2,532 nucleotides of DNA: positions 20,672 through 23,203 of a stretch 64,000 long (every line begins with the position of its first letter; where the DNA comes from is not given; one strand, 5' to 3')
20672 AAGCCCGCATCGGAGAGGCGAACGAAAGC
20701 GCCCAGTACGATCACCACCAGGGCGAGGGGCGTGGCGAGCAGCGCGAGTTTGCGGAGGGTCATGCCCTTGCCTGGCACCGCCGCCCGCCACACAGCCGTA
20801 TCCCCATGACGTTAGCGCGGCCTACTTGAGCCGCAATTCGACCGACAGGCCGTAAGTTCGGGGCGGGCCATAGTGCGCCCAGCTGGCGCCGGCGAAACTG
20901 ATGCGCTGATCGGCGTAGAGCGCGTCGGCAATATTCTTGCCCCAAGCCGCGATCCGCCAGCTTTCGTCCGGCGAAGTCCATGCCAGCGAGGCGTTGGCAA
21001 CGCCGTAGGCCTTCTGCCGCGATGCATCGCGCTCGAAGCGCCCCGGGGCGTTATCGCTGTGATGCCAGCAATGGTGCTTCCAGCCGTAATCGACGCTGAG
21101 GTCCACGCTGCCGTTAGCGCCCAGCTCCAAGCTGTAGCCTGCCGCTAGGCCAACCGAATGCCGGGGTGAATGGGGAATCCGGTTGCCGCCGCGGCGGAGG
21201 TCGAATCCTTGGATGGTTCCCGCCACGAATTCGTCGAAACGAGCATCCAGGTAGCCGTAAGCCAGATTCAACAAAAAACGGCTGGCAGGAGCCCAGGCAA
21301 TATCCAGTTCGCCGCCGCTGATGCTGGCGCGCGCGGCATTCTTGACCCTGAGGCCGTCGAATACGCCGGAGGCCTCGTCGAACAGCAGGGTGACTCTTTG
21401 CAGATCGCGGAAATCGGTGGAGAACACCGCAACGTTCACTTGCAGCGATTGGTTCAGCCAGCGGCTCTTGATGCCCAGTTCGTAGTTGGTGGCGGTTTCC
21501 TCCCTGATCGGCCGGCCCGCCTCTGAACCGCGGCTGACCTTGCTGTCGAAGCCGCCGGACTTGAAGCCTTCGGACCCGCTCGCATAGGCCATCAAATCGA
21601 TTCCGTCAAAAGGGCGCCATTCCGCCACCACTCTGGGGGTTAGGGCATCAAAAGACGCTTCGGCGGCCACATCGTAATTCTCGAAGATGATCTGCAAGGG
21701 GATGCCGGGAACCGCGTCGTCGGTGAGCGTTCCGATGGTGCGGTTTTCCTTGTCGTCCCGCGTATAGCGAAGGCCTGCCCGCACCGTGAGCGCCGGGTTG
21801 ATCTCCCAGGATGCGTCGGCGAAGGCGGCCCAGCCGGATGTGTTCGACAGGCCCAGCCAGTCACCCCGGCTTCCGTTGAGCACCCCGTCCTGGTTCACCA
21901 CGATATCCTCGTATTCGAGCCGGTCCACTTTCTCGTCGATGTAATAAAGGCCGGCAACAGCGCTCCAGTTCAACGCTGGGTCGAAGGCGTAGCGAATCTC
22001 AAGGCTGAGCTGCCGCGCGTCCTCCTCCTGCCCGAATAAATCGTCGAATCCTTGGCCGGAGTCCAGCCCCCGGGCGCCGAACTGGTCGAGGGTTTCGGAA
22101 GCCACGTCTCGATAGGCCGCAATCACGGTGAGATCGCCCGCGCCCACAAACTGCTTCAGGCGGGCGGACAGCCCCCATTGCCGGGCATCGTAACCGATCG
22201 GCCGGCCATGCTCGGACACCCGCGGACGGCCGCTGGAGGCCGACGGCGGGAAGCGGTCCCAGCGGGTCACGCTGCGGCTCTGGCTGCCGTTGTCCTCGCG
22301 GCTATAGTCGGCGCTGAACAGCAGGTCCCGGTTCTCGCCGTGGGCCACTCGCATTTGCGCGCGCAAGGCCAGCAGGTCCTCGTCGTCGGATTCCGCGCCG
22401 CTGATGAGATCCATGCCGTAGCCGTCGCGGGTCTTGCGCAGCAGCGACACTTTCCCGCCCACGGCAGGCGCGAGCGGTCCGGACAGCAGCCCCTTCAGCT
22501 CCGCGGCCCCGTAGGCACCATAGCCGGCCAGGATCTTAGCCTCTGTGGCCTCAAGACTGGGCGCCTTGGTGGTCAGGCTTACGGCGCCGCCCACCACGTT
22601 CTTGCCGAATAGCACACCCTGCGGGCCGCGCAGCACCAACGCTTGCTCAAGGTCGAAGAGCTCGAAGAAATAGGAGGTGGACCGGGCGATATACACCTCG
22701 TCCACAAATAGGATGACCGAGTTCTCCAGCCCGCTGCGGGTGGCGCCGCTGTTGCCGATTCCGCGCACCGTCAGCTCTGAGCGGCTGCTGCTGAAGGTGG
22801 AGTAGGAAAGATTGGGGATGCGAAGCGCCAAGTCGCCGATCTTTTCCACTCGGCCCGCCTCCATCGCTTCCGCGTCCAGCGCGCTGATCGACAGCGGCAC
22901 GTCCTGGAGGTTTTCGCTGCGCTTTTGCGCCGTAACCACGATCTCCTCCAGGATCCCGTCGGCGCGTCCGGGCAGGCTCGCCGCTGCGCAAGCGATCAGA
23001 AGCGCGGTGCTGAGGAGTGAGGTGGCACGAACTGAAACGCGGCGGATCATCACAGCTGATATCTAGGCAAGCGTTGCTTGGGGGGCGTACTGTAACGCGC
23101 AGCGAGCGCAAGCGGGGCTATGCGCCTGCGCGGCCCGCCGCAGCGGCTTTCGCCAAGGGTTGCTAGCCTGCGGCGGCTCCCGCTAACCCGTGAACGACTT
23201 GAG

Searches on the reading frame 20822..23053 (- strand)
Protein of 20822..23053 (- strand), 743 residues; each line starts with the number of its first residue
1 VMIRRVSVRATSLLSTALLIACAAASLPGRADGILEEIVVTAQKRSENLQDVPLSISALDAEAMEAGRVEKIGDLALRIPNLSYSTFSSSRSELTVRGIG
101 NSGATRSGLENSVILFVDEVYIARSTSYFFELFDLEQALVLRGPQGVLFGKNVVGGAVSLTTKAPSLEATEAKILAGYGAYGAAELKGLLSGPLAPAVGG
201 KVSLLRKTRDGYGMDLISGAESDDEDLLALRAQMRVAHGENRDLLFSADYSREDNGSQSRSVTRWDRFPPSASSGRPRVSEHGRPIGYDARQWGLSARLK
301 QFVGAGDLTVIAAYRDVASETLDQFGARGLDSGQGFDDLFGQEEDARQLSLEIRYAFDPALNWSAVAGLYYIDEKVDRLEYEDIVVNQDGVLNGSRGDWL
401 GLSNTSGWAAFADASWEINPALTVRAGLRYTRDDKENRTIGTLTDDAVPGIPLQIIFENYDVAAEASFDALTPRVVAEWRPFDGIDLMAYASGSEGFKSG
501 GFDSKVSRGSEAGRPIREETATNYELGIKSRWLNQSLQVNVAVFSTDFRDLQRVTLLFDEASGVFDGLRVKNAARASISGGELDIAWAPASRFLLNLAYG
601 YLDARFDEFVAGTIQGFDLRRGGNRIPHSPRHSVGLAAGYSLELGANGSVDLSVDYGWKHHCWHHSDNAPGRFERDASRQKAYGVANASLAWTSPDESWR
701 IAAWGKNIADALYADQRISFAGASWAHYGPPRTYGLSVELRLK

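Call 71: search_protein_families(library=pfam, proteins=[window:20822-23053:-], max_evalue=0.00001)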
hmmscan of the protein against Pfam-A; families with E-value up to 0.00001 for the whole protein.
window:20822-23053:- (743 aa): 2 families
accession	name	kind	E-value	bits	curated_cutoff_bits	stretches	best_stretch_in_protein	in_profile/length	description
PF00593.30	TonB_dep_Rec_b-barrel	-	7.4e-40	138.6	27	1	241-708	12-436/436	TonB dependent receptor-like, beta-barrel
PF07715.20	Plug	-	3.1e-13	50.6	23.9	1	49-157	2-107/107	TonB-dependent Receptor Plug Domain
